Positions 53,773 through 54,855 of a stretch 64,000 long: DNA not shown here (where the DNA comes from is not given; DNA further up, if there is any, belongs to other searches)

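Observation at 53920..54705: His/Cys-rich lipoprotein built from eight HxH-CGH-GxW units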

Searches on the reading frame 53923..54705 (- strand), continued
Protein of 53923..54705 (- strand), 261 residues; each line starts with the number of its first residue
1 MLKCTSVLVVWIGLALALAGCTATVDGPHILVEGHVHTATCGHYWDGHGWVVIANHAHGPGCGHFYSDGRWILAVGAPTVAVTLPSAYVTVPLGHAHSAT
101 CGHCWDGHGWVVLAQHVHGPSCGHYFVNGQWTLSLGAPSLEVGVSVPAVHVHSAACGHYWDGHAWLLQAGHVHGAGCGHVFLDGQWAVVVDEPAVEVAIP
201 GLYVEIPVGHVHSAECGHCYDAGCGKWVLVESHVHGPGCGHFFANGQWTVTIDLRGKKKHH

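Call 35: search_protein_families(library=pfam, proteins=[P0078, P0143, P0161, P0158, P0160, P0198, P0182, P0191, P0115, P0130], max_evalue=0.01)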
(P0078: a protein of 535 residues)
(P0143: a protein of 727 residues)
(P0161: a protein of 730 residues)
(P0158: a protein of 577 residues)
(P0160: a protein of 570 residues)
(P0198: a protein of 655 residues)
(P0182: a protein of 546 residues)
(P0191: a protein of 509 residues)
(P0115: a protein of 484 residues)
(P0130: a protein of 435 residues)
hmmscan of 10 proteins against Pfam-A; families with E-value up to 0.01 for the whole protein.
P0078 (535 aa): 0 families

P0143 (727 aa): 5 families
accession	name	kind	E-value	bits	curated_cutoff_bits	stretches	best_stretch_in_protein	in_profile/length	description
PF13431.12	TPR_17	-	4.1e-05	24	24.4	0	648-679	2-33/34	Tetratricopeptide repeat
PF14559.12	TPR_19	-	0.00026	21.7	25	1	646-702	12-68/68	Tetratricopeptide repeat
PF13414.12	TPR_11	-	0.00035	20.6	26.8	0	565-605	2-42/42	TPR repeat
PF14561.12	TPR_20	-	0.0031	18.2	25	0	577-621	8-52/90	Tetratricopeptide repeat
PF07719.23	TPR_2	-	0.0033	17.9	27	0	660-692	2-34/34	Tetratricopeptide repeat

P0161 (730 aa): 3 families
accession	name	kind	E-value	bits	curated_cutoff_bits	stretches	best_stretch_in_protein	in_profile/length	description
PF13431.12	TPR_17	-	1.4e-06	28.5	24.4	0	583-613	2-32/34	Tetratricopeptide repeat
PF14559.12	TPR_19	-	0.0035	18.1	25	0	650-702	13-65/68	Tetratricopeptide repeat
PF07719.23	TPR_2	-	0.0057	17.1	27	0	663-695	2-34/34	Tetratricopeptide repeat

P0158 (577 aa): 6 families
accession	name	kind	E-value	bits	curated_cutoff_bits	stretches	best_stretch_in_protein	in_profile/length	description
PF14559.12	TPR_19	-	6.8e-06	26.8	25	0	429-472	1-44/68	Tetratricopeptide repeat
PF07719.23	TPR_2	-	1.1e-05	25.6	27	0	422-452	4-34/34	Tetratricopeptide repeat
PF13431.12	TPR_17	-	0.00023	21.7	24.4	0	511-541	3-33/34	Tetratricopeptide repeat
PF13181.12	TPR_8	-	0.00092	19.6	25.7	0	522-543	2-23/34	Tetratricopeptide repeat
PF00515.34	TPR_1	-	0.0062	16.8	27.8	0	422-452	4-34/34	Tetratricopeptide repeat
PF13371.12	TPR_9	-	0.0072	16.7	35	0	429-482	5-58/73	Tetratricopeptide repeat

P0160 (570 aa): 10 families
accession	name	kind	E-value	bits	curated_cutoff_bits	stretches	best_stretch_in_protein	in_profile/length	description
PF07719.23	TPR_2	-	4.2e-08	33.2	27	0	519-551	2-34/34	Tetratricopeptide repeat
PF13432.12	TPR_16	-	2.6e-06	28.2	32.7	0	511-551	24-64/65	Tetratricopeptide repeat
PF14559.12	TPR_19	-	9e-06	26.4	25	0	429-470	4-45/68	Tetratricopeptide repeat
PF13431.12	TPR_17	-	2.5e-05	24.6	24.4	0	511-537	6-32/34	Tetratricopeptide repeat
PF00515.34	TPR_1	-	7.4e-05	22.8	27.8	0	519-549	2-32/34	Tetratricopeptide repeat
PF13414.12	TPR_11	-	0.00037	20.6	26.8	1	427-464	5-42/42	TPR repeat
PF13371.12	TPR_9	-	0.0014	19.1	35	0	514-557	25-68/73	Tetratricopeptide repeat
PF14561.12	TPR_20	-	0.0016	19.1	25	0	507-557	11-63/90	Tetratricopeptide repeat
PF13428.12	TPR_14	-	0.0022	19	23.5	0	420-456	5-41/44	Tetratricopeptide repeat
PF12895.13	ANAPC3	-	0.0041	17.8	27.2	0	512-557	17-61/82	Anaphase-promoting complex, cyclosome, subunit 3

P0198 (655 aa): 8 families
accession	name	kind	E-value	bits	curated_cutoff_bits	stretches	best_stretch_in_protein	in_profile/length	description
PF14559.12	TPR_19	-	1.4e-12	48.1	25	2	514-568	3-57/68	Tetratricopeptide repeat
PF14561.12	TPR_20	-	2.3e-06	28.3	25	1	521-572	7-58/90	Tetratricopeptide repeat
PF13414.12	TPR_11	-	3.2e-06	27.2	26.8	1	510-550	2-42/42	TPR repeat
PF13432.12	TPR_16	-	2.6e-05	25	32.7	0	508-555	3-50/65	Tetratricopeptide repeat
PF07719.23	TPR_2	-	6.4e-05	23.2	27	0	609-637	6-34/34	Tetratricopeptide repeat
PF13428.12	TPR_14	-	0.00016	22.5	23.5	0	513-544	12-43/44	Tetratricopeptide repeat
PF23914.1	TPR_CcmH_CycH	-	0.00027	21.2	42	0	576-641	22-87/158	Cytochrome c-type biogenesis protein H TPR domain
PF13431.12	TPR_17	-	0.0059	17.2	24.4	0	525-555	2-32/34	Tetratricopeptide repeat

P0182 (546 aa): 2 families
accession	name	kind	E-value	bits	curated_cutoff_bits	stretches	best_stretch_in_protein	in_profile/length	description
PF13431.12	TPR_17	-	5.6e-05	23.5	24.4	0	468-496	4-32/34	Tetratricopeptide repeat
PF07719.23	TPR_2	-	0.00039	20.8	27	0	479-510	3-34/34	Tetratricopeptide repeat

P0191 (509 aa): 2 families
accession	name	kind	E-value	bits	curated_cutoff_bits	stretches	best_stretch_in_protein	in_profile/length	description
PF13431.12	TPR_17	-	0.00087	19.8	24.4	0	444-473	3-32/34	Tetratricopeptide repeat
PF13432.12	TPR_16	-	0.0085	17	32.7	0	442-477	19-53/65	Tetratricopeptide repeat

P0115 (484 aa): 0 families

P0130 (435 aa): 12 families
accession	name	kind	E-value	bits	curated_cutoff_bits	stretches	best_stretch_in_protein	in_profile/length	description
PF14559.12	TPR_19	-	4.1e-08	33.9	25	1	376-425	16-65/68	Tetratricopeptide repeat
PF13414.12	TPR_11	-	1.8e-07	31.1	26.8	1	392-421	1-30/42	TPR repeat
PF07719.23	TPR_2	-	1.3e-06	28.5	27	1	389-418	5-34/34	Tetratricopeptide repeat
PF14561.12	TPR_20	-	5.2e-06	27.1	25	0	373-423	10-61/90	Tetratricopeptide repeat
PF13181.12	TPR_8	-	1.5e-05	25.2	25.7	1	387-418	3-34/34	Tetratricopeptide repeat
PF13371.12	TPR_9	-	0.00014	22.3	35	0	381-426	25-70/73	Tetratricopeptide repeat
PF13428.12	TPR_14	-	0.00023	22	23.5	0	387-425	3-41/44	Tetratricopeptide repeat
PF00515.34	TPR_1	-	0.00049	20.2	27.8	0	390-418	6-34/34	Tetratricopeptide repeat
PF13431.12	TPR_17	-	0.00067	20.2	24.4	0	375-404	3-32/34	Tetratricopeptide repeat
PF13432.12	TPR_16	-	0.0017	19.2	32.7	0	384-418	30-64/65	Tetratricopeptide repeat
PF12895.13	ANAPC3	-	0.008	16.9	27.2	0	380-424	18-61/82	Anaphase-promoting complex, cyclosome, subunit 3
PF23914.1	TPR_CcmH_CycH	-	0.0098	16.2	42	0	374-420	110-156/158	Cytochrome c-type biogenesis protein H TPR domain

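Call 37: find_encoding_contigs(protein=P0003, flank=7000, max_places=1)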
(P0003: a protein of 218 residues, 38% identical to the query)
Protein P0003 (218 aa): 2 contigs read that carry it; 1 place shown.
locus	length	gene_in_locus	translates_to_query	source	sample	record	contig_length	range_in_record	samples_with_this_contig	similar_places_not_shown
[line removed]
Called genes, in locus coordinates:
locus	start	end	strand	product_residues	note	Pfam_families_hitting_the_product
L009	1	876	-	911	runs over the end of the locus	PF00082:Peptidase_S8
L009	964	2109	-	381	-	PF00437:T2SSE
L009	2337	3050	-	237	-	-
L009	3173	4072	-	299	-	PF02219:MTHFR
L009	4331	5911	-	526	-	PF11028:TMEM260_N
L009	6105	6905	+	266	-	-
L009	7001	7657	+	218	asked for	-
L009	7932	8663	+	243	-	PF02607:B12-binding_2, PF02310:B12-binding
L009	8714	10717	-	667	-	PF13229:Beta_helix (faint)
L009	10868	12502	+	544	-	PF13570:Beta-prop_ACSF4 (weak), PF01011:PQQ (faint), PF13360:PQQ_2, PF13570:Beta-prop_ACSF4, PF13360:PQQ_2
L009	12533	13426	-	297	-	PF01135:PCMT, PF13649:Methyltransf_25 (weak), PF13847:Methyltransf_31 (weak)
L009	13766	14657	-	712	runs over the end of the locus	PF13428:TPR_14 (faint), PF14559:TPR_19 (faint), PF00515:TPR_1 (faint), PF07719:TPR_2 (faint), PF13414:TPR_11 (faint), PF13424:TPR_12 (faint), PF23914:TPR_CcmH_CycH (weak)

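Call 38: find_encoding_contigs(protein=P0076, flank=7000, max_places=1)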
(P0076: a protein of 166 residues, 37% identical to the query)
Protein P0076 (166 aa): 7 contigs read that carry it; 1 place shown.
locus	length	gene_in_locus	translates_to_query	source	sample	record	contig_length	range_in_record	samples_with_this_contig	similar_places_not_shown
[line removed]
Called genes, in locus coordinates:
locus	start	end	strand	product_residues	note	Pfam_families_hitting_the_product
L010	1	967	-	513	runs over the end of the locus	PF01487:DHquinase_I, PF08501:Shikimate_dh_N, PF18317:SDH_C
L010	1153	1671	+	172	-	PF05685:Uma2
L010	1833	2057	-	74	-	-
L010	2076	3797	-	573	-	PF07969:Amidohydro_3, PF01979:Amidohydro_1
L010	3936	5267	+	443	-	PF01979:Amidohydro_1, PF07969:Amidohydro_3 (faint), PF12890:DHOase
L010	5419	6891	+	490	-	PF00171:Aldedh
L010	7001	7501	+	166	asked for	-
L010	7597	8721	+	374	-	PF00890:FAD_binding_2, PF01266:DAO, PF03486:HI0933_like (faint), PF07992:Pyr_redox_2 (faint)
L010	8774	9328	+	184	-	PF02075:RuvC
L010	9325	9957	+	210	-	PF01330:RuvA_N (weak), PF14520:HHH_5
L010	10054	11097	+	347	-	PF05496:RuvB_N, PF13191:AAA_16 (faint), PF00004:AAA, PF07728:AAA_5, PF17864:AAA_lid_4, PF05491:WHD_RuvB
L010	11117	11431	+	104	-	-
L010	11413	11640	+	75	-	PF10049:DUF2283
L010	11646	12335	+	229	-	PF01936:NYN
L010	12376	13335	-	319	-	PF01073:3Beta_HSD, PF01370:Epimerase, PF04321:RmlD_sub_bind (weak), PF16363:GDP_Man_Dehyd, PF07993:NAD_binding_4 (weak)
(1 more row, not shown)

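Call 39: find_encoding_contigs(protein=P0054, flank=7000, max_places=1)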
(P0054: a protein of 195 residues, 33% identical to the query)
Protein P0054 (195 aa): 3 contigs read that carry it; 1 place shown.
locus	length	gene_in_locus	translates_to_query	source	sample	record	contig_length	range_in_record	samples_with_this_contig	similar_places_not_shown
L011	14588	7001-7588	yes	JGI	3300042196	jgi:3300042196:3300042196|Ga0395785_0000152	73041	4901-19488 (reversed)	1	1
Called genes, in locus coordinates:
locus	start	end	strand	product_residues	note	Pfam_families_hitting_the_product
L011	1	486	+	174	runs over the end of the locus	PF22741:PTP-NADK (weak), PF04273:BLH_phosphatase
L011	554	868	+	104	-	-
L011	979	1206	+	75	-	PF00403:HMA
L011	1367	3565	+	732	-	PF00403:HMA, PF00122:E1-E2_ATPase, PF00702:Hydrolase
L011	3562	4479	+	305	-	PF00491:Arginase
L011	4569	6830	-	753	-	PF01839:FG-GAP (faint), PF13517:FG-GAP_3, PF07593:UnbV_ASPIC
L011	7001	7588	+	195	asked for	-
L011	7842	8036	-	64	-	-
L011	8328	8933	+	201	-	PF04542:Sigma70_r2, PF08281:Sigma70_r4_2, PF04545:Sigma70_r4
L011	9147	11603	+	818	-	PF00069:Pkinase, PF07714:PK_Tyr_Ser-Thr, PF24885:TPR_NPHP3, PF13424:TPR_12, PF13424:TPR_12, PF13424:TPR_12, PF13374:TPR_10, PF13424:TPR_12, +14 more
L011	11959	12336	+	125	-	-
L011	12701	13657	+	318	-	-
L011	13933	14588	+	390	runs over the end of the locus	PF00989:PAS, PF08448:PAS_4, PF13426:PAS_9 (weak), PF02518:HATPase_c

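Call 45: find_related_loci(query=A1, collection=genome_contigs, flank=6000)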
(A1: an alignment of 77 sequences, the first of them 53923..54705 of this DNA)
Query A1 (261 aa) in genome_contigs; peptide patterns used: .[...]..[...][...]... (x = any residue, [..] = any of these).
600 stretches matched a pattern (row limit reached: there are more); 11 encode a relative of the query (tblastn E <= 1e-3); 11 distinct loci.
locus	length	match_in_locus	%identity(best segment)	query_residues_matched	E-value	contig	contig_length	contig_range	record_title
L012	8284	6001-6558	37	29-250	2e-22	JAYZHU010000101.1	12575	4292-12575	MAG: Verrucomicrobiota bacterium isolate XB_MAG22 DB_MAG22_0101, whole genome shotgun sequence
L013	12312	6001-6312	44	38-248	3e-18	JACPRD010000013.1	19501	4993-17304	MAG: Planctomycetota bacterium isolate NC_groundwater_670_Ag_B-0.1um_68_49 B_1_S1_Biohub_coassembly_k141_278599, whole g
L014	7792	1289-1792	38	1-251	8e-17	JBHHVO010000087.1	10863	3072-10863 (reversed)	MAG: Phycisphaerae bacterium isolate S.4.sp2_bin.12 NODE_2632_length_10863_cov_4.383697, whole genome shotgun sequence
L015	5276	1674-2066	33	1-257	3e-15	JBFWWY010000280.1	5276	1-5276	MAG: Phycisphaerae bacterium isolate CA_2019_TPBS_128 NODE_55271_length_5276_cov_2.732958_TPBS, whole genome shotgun seq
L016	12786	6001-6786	33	51-248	5e-15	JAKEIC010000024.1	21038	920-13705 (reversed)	MAG: Planctomycetales bacterium isolate PMV_8.5 PMV_8.5.k101_70416, whole genome shotgun sequence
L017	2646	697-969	40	12-248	2e-12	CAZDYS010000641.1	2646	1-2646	MAG TPA_asm: uncultured Planctomycetaceae bacterium isolate SRP135972_co2_136 genome assembly, contig: NODE_86775_length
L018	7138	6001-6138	48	30-251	3e-8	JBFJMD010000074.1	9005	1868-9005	MAG: Thermoanaerobaculia bacterium isolate Mix_sand17.2022.03.G.9 k141_1176427_length_9005_cov_18.5096, whole genome sho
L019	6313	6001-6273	30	2-188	3e-7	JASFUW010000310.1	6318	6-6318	MAG: Phycisphaerae bacterium isolate D1105M12metaG_Bin_242 D1105M12metaG_FD_scaffold_1771_c1, whole genome shotgun seque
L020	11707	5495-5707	39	115-179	6e-6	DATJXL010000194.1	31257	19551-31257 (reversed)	MAG TPA_asm: Kofleriaceae bacterium isolate SMAG_U15125 k141_1466987, whole genome shotgun sequence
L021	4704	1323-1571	34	7-79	7e-6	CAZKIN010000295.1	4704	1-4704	MAG TPA_asm: uncultured Phycisphaeraceae bacterium isolate binchicken_co199_83 genome assembly, contig: NODE_14110_lengt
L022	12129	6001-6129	53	33-73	2e-5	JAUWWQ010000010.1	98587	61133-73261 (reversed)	MAG: Planctomycetota bacterium isolate CSMAG_2662 CSMAG_2662_k127_259695_length_98587_cov_23.9662, whole genome shotgun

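Call 63: search_protein_families(library=pfam, alignment_id=A1, max_evalue=0.1)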
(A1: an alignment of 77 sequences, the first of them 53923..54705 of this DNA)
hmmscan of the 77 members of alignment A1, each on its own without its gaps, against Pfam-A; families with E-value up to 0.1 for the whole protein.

A. member 1, window:53923-54705:- (261 aa): 3 families
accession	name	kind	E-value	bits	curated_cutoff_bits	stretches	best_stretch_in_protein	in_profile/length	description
PF10708.14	DUF2510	-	0.011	15.9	24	0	44-51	16-23/35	Protein of unknown function (DUF2510)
PF24029.1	DUF7340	-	0.022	15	27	0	96-115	39-58/62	Domain of unknown function (DUF7340)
PF10697.14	DUF2502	-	0.082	13.6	27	0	155-166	17-28/90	Protein of unknown function (DUF2502)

B. families by the number of members that match (of 77 scanned): 12 families
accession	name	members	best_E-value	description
PF10708.14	DUF2510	5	4.5e-05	Protein of unknown function (DUF2510)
PF10697.14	DUF2502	2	0.00043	Protein of unknown function (DUF2502)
PF13185.12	GAF_2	2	0.0013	GAF domain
PF01927.22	Mut7-C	2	0.011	Mut7-C RNAse domain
PF13719.11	Zn_ribbon_5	2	0.035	zinc-ribbon domain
PF22038.1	PRC2_EED_ins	1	0.011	Polycomb protein EED insertion domain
PF24029.1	DUF7340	1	0.022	Domain of unknown function (DUF7340)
PF02953.20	zf-Tim10_DDP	1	0.037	Tim10/DDP family zinc finger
PF02182.23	SAD_SRA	1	0.051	SAD/SRA domain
PF09456.16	RcsC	1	0.064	RcsC Alpha-Beta-Loop (ABL)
PF17640.7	UL17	1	0.067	Uncharacterized UL17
PF16518.11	GrlR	1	0.084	T3SS negative regulator,GrlR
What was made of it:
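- On Zinc-finger / zinc-ribbon domains (Pfam zf-*, Zn_ribbon_*): Zn_ribbon_5 appears in 2 of 77 members at E 0.035 only (call 63).
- Closest known: Hairpin motifs of DUF2510 and DUF2502. Same: Weak hits appear in 5 and 2 of 77 members (best E 4.5e-5 and 4.3e-4, call 63).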

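Call 64: find_encoding_contigs(protein=P0074, flank=6000, max_places=1)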
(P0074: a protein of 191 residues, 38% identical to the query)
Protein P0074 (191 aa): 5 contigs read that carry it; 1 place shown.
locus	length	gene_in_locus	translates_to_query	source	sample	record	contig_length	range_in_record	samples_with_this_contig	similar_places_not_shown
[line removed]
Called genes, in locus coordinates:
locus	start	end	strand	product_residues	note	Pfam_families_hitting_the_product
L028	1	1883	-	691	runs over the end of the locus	PF07940:Hepar_II_III_C (weak)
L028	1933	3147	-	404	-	-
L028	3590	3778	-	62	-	-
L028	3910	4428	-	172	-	PF05598:DUF772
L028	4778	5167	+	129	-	PF01850:PIN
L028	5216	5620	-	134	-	-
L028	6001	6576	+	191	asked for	-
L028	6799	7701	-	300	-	PF00582:Usp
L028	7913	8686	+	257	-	PF00990:GGDEF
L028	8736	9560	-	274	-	PF02634:FdhD-NarQ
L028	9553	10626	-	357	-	PF00941:FAD_binding_5, PF03450:CO_deh_flav_C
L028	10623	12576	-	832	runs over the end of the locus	PF01315:Ald_Xan_dh_C, PF02738:MoCoBD_1, PF20256:MoCoBD_2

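Call 65: find_encoding_contigs(protein=P0018, flank=6000, max_places=1)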
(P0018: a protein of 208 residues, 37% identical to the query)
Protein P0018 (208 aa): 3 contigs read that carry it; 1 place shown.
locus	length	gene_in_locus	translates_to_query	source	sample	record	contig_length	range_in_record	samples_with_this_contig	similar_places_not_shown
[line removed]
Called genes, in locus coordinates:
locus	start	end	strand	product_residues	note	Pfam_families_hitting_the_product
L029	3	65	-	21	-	?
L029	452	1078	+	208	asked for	-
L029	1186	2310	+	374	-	PF00890:FAD_binding_2, PF01266:DAO, PF01946:Thi4 (faint), PF03486:HI0933_like (faint), PF07992:Pyr_redox_2 (faint), PF13450:NAD_binding_8 (weak), PF13738:Pyr_redox_3 (faint)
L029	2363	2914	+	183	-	PF02075:RuvC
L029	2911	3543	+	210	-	PF01330:RuvA_N, PF14520:HHH_5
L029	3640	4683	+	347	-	PF05496:RuvB_N, PF13191:AAA_16 (faint), PF00004:AAA, PF07728:AAA_5, PF17864:AAA_lid_4, PF05491:WHD_RuvB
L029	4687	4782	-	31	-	-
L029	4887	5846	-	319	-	PF01073:3Beta_HSD, PF01370:Epimerase, PF02719:Polysacc_synt_2 (faint), PF04321:RmlD_sub_bind (weak), PF16363:GDP_Man_Dehyd, PF07993:NAD_binding_4 (weak)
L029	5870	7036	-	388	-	PF01041:DegT_DnrJ_EryC1, PF01212:Beta_elim_lyase (faint), PF01053:Cys_Met_Meta_PP (weak)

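Call 71: search_protein_families(library=pfam, proteins=[L020:5465-5809:+, L020:3903-5369:+, L020:5865-6215:+], max_evalue=0.1)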
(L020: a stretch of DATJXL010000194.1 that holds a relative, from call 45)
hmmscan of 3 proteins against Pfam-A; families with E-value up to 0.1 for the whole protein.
L020:5465-5809:+ (115 aa): 0 families

L020:3903-5369:+ (489 aa): 2 families
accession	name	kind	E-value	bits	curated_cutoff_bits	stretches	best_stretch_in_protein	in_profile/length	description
PF03773.19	ArsP_1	-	0.0045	16.6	32.3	1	331-411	175-256/294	Predicted permease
PF01169.24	GDT1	-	0.018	15.8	27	1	154-189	37-72/75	Divalent cation/proton antiporter GDT1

L020:5865-6215:+ (117 aa): 6 families
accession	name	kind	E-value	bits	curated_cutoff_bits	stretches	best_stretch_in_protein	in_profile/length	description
PF01022.26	HTH_5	-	6.3e-07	29.6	22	1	40-85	1-46/47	Bacterial regulatory protein, arsR family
PF25212.1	HVO_A0114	-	0.0013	19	27.6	1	25-92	7-74/84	HVO_A0114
PF12840.13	HTH_20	-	0.0021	18.4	27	1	42-85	5-49/51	Helix-turn-helix domain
PF12802.13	MarR_2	-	0.0097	16.5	27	1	43-92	7-58/61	MarR family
PF00392.27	GntR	-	0.081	13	27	0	57-88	27-58/64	Bacterial regulatory proteins, gntR family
PF01638.23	HxlR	-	0.093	13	20.8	0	46-97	10-65/91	HxlR-like helix-turn-helix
